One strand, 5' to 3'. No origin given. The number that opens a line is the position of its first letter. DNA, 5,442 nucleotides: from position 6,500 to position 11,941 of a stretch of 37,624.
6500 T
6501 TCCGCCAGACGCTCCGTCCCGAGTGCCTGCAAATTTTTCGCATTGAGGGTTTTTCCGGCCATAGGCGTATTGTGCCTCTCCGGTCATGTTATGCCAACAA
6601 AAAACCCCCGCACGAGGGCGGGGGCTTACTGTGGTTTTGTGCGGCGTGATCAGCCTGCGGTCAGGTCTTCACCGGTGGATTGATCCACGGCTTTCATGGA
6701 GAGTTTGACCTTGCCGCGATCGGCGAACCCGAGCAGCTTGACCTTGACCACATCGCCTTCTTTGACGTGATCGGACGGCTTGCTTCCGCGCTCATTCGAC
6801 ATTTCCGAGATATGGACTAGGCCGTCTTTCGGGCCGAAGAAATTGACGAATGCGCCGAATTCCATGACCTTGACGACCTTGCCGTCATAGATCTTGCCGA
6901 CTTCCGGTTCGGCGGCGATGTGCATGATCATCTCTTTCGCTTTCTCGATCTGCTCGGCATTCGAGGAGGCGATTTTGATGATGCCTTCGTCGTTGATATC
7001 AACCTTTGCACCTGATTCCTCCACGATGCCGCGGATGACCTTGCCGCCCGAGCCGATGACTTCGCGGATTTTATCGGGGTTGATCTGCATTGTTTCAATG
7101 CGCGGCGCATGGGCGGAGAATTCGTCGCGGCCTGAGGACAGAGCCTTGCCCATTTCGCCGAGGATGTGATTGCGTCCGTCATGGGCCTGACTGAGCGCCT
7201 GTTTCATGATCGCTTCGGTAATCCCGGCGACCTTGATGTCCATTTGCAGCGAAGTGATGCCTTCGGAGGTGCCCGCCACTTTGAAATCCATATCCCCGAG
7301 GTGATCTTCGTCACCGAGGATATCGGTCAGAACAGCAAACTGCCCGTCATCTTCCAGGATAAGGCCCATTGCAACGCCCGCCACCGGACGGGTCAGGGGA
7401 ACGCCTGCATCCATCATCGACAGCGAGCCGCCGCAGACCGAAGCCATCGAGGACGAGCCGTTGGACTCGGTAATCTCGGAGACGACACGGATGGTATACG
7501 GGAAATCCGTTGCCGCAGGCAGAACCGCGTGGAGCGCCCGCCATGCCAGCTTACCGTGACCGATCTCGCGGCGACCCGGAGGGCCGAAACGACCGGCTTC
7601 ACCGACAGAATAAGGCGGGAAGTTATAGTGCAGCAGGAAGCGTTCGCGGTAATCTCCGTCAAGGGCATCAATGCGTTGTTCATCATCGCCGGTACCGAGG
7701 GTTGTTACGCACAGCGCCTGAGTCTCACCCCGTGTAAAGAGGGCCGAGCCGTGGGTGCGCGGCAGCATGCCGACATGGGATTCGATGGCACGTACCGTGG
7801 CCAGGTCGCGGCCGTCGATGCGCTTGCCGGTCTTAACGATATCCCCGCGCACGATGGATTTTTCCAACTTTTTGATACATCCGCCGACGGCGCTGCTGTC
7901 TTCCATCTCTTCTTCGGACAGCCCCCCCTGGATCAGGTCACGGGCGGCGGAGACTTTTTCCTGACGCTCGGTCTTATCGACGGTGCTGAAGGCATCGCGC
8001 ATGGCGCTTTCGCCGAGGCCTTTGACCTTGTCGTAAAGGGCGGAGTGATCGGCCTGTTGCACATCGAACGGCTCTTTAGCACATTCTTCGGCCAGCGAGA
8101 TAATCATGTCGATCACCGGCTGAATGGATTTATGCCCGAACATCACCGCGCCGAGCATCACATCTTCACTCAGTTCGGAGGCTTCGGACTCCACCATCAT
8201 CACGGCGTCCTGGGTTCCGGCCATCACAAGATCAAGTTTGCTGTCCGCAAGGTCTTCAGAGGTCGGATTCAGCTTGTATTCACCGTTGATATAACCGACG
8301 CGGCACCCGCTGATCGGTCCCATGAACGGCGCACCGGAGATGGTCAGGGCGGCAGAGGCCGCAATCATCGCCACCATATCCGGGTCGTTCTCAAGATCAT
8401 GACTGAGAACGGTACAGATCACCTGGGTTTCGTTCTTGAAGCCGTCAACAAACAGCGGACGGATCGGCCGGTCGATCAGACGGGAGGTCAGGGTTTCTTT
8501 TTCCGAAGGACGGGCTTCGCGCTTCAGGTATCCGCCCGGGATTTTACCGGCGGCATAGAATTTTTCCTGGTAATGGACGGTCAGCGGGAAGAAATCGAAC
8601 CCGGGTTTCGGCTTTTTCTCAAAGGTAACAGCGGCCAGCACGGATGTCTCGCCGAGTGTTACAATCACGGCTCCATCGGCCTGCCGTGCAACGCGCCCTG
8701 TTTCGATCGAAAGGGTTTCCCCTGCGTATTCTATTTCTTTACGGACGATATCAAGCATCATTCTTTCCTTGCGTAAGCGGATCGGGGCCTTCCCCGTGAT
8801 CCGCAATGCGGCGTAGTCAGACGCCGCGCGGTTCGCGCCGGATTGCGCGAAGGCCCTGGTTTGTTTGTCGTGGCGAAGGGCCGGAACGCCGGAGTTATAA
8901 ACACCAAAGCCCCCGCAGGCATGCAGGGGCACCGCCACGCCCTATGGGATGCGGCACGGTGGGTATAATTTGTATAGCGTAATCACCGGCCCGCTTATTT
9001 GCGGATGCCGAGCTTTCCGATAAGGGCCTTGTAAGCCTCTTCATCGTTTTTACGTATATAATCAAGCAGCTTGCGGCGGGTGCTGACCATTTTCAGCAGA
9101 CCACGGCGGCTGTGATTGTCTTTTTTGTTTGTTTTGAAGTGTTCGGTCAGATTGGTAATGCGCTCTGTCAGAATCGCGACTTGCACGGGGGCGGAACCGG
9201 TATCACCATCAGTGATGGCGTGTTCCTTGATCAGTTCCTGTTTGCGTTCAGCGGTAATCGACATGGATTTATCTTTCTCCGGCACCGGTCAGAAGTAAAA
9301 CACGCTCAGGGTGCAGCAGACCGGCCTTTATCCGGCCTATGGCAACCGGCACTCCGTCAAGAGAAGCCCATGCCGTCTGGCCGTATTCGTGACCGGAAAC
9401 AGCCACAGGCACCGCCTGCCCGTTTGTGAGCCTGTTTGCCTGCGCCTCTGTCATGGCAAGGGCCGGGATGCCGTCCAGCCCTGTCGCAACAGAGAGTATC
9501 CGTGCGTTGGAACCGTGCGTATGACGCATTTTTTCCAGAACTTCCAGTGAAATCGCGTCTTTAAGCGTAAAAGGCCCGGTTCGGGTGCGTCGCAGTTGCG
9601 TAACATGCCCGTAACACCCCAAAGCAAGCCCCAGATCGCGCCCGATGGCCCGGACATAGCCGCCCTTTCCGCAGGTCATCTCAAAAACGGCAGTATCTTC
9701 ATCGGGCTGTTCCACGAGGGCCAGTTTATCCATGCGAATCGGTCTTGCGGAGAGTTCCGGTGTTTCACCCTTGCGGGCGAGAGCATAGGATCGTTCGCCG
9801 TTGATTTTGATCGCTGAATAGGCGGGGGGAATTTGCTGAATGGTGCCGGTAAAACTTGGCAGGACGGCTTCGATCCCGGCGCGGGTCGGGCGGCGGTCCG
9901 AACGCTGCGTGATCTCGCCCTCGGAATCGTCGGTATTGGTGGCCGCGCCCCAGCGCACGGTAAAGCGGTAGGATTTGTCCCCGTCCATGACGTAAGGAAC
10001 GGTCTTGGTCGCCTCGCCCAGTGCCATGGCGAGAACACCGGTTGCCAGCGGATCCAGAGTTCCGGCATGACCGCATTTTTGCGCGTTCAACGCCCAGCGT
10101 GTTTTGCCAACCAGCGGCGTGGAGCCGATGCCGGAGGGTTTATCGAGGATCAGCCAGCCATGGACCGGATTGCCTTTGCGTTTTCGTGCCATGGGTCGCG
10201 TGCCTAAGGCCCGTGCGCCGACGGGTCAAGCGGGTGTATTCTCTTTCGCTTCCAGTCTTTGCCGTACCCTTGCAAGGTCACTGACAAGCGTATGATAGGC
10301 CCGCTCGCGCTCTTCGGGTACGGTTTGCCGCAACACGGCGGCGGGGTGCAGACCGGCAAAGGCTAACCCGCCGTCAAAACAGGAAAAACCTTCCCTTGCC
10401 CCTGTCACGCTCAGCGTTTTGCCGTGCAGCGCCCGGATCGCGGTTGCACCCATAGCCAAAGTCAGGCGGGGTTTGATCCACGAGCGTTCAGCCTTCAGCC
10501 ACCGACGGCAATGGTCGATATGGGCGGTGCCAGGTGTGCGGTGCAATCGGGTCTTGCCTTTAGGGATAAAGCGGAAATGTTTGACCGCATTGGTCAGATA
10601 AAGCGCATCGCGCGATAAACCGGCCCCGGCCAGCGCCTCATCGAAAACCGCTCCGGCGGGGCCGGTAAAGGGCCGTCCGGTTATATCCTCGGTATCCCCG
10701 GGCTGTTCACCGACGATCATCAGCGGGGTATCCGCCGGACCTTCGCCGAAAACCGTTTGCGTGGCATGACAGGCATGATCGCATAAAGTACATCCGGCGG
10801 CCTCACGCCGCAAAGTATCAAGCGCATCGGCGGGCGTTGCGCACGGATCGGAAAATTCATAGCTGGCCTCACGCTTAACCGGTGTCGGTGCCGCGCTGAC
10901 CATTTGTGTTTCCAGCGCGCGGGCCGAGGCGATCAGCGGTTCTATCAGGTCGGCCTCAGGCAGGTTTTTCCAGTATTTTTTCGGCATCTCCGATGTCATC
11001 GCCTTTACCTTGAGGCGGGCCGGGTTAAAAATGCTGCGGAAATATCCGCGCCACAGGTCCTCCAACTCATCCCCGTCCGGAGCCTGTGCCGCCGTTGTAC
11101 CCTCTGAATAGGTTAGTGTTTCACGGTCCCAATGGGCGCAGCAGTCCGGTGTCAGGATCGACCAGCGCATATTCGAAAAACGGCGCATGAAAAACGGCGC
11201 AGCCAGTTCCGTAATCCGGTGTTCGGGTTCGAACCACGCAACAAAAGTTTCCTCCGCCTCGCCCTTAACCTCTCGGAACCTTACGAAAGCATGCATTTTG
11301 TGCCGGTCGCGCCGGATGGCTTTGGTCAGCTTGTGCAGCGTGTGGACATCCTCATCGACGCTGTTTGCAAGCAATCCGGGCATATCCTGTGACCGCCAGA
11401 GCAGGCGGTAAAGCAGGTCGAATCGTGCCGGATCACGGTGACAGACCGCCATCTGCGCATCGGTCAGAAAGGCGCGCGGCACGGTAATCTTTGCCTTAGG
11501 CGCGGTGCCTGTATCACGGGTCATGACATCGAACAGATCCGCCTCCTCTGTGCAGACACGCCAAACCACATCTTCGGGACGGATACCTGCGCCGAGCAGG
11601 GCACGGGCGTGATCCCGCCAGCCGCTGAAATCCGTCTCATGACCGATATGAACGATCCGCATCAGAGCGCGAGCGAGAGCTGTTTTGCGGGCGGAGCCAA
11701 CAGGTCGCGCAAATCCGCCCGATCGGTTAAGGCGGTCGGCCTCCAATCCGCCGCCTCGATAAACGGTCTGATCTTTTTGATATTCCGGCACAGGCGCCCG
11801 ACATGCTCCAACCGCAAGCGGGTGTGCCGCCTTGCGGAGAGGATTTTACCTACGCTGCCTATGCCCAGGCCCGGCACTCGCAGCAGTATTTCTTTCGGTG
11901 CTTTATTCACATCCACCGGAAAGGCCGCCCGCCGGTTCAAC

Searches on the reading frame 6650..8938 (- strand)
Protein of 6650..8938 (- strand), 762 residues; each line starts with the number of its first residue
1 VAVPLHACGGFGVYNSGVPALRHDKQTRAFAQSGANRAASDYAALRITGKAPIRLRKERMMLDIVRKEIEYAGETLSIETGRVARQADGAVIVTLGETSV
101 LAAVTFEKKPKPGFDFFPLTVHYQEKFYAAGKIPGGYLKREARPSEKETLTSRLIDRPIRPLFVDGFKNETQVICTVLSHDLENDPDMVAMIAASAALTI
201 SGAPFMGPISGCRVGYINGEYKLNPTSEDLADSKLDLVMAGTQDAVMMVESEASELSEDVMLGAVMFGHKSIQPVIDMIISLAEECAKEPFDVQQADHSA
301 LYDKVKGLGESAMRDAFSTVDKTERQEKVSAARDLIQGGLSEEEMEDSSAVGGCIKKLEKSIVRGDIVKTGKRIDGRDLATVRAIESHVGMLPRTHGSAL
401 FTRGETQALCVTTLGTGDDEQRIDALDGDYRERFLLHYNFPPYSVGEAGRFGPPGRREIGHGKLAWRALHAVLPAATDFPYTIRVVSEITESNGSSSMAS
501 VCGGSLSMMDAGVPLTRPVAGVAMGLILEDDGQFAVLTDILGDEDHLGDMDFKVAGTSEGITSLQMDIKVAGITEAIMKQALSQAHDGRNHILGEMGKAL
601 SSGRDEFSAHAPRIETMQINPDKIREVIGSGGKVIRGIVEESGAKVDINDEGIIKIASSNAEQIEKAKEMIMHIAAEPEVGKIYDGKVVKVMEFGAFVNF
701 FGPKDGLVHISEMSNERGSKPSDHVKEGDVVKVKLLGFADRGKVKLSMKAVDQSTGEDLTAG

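Call 65: search_protein_families(library=pfam, proteins=[window:6650-8938:-], max_evalue=0.00001)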
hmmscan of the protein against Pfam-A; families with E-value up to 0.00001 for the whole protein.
window:6650-8938:- (762 aa): 5 families
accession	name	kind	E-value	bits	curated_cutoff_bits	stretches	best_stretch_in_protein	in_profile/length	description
PF01138.27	RNase_PH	-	6.3e-61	205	25.5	2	75-204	4-130/130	3' exoribonuclease family, domain 1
PF03725.20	RNase_PH_C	-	1.4e-24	86.3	20.8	2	207-270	1-66/67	3' exoribonuclease family, domain 2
PF00575.29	S1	-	5.1e-18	65.7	22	1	677-749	1-74/74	S1 RNA binding domain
PF03726.19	PNPase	-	2.6e-12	47.5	24.6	1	301-378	2-81/81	Polyribonucleotide nucleotidyltransferase, RNA binding domain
PF00013.35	KH_1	-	2.9e-12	46.6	21.5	1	615-672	2-65/66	KH domain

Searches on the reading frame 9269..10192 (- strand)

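Call 65: search_protein_families(library=pfam, proteins=[window:9269-10192:-], max_evalue=0.00001)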
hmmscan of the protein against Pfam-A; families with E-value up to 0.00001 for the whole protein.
window:9269-10192:- (307 aa): 2 families
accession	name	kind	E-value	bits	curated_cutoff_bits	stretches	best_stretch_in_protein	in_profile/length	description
PF01509.24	TruB_N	-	4.3e-50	170.4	27.3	1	32-180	1-149/149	TruB family pseudouridylate synthase (N terminal domain)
PF16198.10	TruB_C_2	-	6.6e-13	49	29.3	1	181-224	1-44/66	tRNA pseudouridylate synthase B C-terminal domain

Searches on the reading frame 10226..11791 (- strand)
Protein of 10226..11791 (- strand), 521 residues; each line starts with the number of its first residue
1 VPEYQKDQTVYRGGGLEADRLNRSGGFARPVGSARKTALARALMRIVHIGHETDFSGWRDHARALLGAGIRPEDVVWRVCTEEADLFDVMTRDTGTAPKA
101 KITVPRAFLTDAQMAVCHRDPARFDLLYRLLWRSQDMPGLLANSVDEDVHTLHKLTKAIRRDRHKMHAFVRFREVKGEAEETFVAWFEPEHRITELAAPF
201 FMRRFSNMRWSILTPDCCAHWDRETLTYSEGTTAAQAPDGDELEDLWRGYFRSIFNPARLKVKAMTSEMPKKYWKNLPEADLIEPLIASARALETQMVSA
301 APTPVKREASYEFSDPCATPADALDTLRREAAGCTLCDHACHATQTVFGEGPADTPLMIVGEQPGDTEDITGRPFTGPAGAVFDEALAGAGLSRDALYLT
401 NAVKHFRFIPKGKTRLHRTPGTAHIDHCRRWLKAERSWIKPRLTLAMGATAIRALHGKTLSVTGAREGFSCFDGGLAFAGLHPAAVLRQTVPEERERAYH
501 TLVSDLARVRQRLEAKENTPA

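Call 65: search_protein_families(library=pfam, proteins=[window:10226-11791:-], max_evalue=0.00001)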
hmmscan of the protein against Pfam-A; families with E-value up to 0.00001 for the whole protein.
window:10226-11791:- (521 aa): 2 families
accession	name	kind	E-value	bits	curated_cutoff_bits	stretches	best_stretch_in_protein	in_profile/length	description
PF13566.11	DUF4130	-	8.4e-42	143.1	27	1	122-279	2-146/146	Domain of unknown function (DUF4130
PF03167.25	UDG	-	2.4e-28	99.4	24.3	1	348-499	1-137/141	Uracil DNA glycosylase superfamily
